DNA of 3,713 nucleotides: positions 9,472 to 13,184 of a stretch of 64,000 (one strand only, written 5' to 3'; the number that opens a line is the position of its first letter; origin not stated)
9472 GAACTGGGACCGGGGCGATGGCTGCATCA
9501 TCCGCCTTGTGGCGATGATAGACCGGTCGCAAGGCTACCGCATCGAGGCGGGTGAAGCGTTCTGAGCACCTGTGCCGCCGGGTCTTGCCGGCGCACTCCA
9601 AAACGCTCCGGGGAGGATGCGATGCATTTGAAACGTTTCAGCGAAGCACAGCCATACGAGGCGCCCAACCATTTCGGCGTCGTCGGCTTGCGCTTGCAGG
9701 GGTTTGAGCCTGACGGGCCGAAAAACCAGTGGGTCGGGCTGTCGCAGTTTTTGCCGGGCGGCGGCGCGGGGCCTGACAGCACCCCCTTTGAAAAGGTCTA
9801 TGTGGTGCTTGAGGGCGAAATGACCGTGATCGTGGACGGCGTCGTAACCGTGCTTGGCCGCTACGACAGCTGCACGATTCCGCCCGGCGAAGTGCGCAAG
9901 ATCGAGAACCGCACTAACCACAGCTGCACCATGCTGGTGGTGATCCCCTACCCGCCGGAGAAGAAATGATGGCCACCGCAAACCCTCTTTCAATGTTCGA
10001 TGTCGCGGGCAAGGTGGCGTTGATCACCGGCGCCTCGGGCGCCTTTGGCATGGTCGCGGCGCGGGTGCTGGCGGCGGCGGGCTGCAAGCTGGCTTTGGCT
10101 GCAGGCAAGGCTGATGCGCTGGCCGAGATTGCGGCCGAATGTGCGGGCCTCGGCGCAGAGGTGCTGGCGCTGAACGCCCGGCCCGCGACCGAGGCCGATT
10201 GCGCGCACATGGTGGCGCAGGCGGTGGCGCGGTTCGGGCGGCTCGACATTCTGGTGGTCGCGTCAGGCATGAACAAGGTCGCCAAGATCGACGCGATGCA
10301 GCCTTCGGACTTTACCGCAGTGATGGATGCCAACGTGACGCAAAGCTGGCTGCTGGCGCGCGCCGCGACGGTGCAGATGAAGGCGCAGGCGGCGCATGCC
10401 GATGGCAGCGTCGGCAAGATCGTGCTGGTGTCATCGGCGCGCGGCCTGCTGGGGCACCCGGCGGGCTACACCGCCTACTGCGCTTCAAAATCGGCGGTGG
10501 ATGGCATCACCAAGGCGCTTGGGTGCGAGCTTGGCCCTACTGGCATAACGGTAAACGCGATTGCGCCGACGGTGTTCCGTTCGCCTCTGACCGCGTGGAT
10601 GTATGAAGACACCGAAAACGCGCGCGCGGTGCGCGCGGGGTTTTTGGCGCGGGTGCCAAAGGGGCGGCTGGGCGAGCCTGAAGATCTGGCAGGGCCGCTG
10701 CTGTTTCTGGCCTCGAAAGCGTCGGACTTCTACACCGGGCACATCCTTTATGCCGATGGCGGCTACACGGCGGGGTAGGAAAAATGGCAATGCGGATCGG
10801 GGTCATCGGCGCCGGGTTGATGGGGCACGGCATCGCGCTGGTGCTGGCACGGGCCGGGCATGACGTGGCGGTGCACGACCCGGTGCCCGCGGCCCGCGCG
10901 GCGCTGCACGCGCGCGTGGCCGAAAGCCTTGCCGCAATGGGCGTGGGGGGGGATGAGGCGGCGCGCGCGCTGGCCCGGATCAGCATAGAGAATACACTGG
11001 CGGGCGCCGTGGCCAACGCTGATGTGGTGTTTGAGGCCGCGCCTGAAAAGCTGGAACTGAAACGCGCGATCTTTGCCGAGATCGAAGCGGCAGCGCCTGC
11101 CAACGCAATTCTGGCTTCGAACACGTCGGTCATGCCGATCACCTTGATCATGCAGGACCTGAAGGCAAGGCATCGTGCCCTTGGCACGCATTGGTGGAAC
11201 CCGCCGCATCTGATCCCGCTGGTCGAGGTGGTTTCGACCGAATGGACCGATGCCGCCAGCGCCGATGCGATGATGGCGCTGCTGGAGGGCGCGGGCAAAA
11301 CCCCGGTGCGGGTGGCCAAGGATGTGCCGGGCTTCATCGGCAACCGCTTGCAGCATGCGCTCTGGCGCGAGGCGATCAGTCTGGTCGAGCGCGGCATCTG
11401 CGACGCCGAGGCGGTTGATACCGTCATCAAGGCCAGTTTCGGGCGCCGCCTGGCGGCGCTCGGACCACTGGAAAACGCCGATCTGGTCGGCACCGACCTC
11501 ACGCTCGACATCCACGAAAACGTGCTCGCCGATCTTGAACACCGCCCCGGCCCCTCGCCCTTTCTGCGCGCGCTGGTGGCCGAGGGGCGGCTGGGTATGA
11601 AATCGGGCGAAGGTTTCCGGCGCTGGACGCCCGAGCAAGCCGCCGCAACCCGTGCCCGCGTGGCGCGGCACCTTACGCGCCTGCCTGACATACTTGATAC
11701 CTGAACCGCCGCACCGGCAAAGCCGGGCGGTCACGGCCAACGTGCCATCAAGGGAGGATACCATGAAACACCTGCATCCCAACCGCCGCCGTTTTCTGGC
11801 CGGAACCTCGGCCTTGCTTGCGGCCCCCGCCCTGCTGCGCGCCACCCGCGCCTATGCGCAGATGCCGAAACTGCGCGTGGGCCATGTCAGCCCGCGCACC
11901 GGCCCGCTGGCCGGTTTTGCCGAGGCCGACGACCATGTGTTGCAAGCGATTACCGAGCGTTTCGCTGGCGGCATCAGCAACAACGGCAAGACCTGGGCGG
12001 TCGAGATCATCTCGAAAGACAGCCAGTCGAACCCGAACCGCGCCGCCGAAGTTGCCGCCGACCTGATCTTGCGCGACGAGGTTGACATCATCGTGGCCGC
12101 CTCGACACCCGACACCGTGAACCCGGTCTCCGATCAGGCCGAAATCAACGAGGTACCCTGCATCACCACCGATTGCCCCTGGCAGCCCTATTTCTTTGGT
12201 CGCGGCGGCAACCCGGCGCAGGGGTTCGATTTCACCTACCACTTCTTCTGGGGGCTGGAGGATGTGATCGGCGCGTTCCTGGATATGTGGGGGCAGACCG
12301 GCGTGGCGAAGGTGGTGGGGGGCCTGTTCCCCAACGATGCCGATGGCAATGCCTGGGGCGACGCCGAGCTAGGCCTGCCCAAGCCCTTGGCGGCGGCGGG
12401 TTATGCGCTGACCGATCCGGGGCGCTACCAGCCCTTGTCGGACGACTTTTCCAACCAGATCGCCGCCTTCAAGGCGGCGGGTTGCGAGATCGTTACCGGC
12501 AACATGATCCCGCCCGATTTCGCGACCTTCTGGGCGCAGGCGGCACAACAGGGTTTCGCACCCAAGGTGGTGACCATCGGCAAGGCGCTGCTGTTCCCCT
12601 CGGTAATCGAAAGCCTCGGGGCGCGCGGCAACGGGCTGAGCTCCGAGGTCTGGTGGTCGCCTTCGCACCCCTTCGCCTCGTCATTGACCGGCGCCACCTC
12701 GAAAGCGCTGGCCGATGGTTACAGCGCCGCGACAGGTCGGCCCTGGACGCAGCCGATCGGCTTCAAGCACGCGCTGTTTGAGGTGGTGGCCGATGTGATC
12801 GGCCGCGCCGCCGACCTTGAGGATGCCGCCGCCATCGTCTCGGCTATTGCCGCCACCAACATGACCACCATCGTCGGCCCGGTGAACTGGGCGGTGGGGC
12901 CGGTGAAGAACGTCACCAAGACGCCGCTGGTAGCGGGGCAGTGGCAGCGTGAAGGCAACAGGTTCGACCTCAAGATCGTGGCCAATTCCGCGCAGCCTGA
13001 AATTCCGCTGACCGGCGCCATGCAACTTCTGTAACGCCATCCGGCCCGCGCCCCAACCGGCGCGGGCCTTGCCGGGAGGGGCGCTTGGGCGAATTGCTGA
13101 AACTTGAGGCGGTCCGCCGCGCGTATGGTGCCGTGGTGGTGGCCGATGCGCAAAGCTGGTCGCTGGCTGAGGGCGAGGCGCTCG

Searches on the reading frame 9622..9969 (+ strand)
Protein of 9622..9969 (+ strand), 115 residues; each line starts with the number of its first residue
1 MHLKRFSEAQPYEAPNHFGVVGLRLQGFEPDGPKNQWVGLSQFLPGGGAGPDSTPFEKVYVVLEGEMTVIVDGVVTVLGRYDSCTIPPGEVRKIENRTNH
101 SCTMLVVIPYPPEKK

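Call 79: search_protein_families(library=pfam, proteins=[window:9622-9969:+], max_evalue=0.001)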
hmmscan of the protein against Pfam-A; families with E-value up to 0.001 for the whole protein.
window:9622-9969:+ (115 aa): 2 families
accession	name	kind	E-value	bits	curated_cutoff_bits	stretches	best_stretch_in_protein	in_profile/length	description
PF07883.17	Cupin_2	-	1.9e-11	43.9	27.2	1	41-107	3-69/70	Cupin domain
PF05899.18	Cupin_3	-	0.00016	21.7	23.5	1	48-91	17-61/74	EutQ-like cupin domain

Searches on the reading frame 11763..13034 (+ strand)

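Call 79: search_protein_families(library=pfam, proteins=[window:11763-13034:+], max_evalue=0.001)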
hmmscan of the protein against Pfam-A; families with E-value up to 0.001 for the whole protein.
window:11763-13034:+ (423 aa): 3 families
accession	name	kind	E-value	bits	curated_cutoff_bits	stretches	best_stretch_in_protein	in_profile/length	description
PF13458.12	Peripla_BP_6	-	3.2e-39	136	31.7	1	37-396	2-340/343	Periplasmic binding protein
PF13433.12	Peripla_BP_5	-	3.1e-07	30.3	27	0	38-115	2-77/363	Periplasmic binding protein domain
PF01094.35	ANF_receptor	-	0.00014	21.5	25.4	1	79-138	24-82/353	Receptor family ligand binding region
